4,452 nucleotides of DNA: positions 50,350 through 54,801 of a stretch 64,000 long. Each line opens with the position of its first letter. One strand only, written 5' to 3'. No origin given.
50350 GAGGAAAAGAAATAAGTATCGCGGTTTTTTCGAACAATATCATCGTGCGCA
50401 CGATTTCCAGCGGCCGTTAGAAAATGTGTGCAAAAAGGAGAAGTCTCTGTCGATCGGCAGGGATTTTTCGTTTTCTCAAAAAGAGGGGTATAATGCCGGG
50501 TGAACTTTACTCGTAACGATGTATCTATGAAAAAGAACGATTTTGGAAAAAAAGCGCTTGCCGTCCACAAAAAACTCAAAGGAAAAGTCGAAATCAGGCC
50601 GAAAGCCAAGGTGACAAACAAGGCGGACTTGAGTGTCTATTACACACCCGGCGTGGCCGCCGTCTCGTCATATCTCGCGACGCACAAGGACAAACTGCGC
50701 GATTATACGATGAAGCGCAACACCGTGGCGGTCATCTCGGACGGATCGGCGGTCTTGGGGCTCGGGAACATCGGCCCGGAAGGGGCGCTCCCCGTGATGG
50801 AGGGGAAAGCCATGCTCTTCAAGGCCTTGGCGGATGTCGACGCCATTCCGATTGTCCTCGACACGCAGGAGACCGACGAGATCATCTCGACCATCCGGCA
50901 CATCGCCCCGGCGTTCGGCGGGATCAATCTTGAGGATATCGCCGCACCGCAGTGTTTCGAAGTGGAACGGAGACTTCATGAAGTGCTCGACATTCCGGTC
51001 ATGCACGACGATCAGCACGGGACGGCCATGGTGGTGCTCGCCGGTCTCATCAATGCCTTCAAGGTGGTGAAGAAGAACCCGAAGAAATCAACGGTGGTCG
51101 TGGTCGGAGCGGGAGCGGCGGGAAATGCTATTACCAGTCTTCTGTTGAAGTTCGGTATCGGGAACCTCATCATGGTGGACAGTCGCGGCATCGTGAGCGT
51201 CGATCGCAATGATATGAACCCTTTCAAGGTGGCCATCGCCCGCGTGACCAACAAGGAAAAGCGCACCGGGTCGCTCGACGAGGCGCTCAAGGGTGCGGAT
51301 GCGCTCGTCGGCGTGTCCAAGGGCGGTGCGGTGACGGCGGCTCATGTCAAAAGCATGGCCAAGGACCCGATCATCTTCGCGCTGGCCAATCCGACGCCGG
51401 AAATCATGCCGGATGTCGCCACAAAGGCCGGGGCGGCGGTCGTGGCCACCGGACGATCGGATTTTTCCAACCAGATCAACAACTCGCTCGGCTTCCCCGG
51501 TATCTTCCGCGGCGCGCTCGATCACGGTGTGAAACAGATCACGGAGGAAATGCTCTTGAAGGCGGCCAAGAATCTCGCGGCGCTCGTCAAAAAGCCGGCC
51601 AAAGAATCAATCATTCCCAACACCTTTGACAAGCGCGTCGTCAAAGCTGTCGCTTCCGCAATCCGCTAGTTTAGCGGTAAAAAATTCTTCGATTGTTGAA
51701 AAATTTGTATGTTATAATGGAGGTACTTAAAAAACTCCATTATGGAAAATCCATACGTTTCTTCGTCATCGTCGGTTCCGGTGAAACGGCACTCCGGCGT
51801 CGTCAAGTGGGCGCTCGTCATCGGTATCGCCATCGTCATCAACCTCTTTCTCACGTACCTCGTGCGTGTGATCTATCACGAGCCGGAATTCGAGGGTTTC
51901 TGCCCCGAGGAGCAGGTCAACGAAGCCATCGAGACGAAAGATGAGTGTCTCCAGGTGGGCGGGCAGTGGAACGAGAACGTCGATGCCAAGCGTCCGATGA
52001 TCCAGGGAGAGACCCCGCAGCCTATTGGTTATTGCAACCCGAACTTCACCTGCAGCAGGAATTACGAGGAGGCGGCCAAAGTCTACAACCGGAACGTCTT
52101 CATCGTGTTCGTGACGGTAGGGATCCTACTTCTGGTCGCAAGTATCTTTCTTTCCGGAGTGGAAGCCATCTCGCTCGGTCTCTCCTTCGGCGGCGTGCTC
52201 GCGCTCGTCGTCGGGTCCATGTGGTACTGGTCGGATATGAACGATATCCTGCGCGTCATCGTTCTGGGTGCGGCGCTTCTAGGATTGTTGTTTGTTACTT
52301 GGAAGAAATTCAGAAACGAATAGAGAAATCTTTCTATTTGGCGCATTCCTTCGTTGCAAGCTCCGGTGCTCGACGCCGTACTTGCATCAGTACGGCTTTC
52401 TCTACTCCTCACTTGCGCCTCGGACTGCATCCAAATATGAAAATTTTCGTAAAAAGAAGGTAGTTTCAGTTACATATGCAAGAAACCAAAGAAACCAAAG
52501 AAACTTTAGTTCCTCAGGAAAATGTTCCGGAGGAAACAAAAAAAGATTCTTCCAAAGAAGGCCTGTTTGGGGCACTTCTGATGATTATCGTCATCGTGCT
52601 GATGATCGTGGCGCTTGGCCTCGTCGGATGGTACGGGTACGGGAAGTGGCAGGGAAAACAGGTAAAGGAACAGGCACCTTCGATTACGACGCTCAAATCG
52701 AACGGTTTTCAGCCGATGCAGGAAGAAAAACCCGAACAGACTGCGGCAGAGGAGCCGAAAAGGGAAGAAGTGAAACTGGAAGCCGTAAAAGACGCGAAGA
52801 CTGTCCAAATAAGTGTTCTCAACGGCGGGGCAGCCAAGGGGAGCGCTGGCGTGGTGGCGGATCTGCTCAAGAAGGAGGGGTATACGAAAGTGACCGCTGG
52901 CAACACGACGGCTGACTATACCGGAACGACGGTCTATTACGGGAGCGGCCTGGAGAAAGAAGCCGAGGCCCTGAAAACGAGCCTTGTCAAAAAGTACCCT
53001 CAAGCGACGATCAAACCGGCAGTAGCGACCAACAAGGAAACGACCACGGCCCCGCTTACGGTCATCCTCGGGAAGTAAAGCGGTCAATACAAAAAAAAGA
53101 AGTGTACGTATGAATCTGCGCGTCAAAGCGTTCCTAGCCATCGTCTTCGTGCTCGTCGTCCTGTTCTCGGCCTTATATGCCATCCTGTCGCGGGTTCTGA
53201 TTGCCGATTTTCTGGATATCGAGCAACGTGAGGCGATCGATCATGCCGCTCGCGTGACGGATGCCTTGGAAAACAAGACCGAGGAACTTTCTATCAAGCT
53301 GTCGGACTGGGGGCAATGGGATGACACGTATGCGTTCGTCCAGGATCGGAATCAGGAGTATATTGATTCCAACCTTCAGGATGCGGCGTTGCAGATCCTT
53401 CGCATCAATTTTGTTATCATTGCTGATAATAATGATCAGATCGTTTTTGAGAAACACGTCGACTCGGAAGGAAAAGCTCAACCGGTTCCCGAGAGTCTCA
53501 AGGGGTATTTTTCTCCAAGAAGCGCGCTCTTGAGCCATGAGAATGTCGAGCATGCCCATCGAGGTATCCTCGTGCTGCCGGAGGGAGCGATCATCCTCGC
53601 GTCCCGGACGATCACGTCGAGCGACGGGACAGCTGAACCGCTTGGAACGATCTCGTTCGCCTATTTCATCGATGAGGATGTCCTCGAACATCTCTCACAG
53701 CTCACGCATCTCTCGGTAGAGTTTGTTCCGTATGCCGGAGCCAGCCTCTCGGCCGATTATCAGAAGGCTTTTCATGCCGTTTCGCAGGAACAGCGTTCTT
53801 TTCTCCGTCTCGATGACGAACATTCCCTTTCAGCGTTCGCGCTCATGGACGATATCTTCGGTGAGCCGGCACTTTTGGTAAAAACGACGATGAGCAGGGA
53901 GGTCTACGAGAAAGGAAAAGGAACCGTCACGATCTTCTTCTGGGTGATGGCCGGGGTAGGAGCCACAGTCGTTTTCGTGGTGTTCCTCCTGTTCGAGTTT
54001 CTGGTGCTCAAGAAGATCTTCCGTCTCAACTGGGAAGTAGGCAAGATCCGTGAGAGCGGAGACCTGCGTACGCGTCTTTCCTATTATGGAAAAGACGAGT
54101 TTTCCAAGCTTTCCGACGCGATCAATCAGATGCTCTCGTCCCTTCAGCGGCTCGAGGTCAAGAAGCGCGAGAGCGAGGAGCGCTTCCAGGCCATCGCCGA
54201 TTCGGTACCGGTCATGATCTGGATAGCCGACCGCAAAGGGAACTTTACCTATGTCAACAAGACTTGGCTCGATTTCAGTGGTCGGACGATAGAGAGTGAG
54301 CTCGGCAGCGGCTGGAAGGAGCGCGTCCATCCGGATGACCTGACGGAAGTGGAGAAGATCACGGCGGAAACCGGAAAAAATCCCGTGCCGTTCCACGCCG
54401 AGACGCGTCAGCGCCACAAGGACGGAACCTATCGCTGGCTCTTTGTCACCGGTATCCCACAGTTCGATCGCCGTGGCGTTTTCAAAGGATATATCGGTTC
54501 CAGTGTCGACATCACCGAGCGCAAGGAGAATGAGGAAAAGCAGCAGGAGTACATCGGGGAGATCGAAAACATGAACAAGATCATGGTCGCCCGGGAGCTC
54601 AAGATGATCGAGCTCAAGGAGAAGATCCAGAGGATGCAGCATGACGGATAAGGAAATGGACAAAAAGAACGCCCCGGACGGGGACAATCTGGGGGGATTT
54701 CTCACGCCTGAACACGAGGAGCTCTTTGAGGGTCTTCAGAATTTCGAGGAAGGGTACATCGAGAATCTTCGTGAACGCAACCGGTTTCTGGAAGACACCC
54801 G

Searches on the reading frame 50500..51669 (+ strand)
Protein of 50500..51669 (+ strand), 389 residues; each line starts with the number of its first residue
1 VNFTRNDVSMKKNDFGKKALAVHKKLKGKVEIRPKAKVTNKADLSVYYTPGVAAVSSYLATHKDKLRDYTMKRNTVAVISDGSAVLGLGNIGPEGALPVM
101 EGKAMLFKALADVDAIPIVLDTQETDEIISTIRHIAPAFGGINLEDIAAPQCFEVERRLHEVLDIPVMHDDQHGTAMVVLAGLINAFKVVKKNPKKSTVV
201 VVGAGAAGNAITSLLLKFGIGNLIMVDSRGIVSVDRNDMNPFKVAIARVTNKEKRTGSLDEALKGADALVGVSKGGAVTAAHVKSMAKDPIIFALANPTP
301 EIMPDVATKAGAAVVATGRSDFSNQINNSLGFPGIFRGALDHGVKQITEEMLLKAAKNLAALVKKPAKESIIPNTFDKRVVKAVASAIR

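Call 14: search_protein_families(library=pfam, proteins=[window:50500-51669:+], max_evalue=0.001)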
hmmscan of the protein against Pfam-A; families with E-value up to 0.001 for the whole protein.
window:50500-51669:+ (389 aa): 3 families
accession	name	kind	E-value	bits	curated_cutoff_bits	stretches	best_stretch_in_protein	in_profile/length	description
PF00390.24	malic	-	5.5e-29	101.7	23.1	1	28-159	2-181/182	Malic enzyme, N-terminal domain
PF03949.21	Malic_M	-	1e-24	87.7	23.5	1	174-375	3-239/258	Malic enzyme, NAD binding domain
PF00899.27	ThiF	-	1.5e-05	24.7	28.1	1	195-228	19-52/238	ThiF family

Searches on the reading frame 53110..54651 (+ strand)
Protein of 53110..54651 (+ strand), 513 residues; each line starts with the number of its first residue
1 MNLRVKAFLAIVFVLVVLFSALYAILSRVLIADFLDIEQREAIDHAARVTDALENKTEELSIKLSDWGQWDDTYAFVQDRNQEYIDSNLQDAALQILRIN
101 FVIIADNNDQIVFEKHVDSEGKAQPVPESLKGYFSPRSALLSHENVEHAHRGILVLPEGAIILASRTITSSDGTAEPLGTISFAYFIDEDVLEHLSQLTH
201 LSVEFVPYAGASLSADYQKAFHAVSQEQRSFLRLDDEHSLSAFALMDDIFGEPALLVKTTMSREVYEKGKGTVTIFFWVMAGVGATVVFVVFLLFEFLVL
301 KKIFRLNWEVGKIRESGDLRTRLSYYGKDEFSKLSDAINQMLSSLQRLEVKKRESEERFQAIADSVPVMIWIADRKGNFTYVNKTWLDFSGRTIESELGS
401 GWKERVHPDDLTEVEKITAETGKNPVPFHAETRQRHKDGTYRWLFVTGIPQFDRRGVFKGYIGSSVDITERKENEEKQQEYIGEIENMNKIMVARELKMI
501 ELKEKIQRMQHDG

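Call 14: search_protein_families(library=pfam, proteins=[window:53110-54651:+], max_evalue=0.001)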
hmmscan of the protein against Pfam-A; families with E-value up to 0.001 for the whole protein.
window:53110-54651:+ (513 aa): 7 families
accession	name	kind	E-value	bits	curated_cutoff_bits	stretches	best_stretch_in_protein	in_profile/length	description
PF05228.19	CHASE4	-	5.8e-34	117.7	26.2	1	52-205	1-139/140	CHASE4 domain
PF08447.18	PAS_3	-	5.7e-14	52.6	25.6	1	380-463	2-87/89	PAS fold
PF00989.32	PAS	-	1.9e-10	41.2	22.6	1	357-463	1-108/113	PAS fold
PF13426.13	PAS_9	-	3.7e-10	40.4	27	1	367-470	1-103/103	PAS domain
PF08448.16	PAS_4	-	1.1e-09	38.9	23.1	1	364-473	2-110/110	PAS fold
PF13188.13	PAS_8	-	1.6e-09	37.8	21.8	1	357-405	1-49/65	PAS domain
PF00672.30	HAMP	-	4.5e-07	30.5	25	1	300-346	7-52/53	HAMP domain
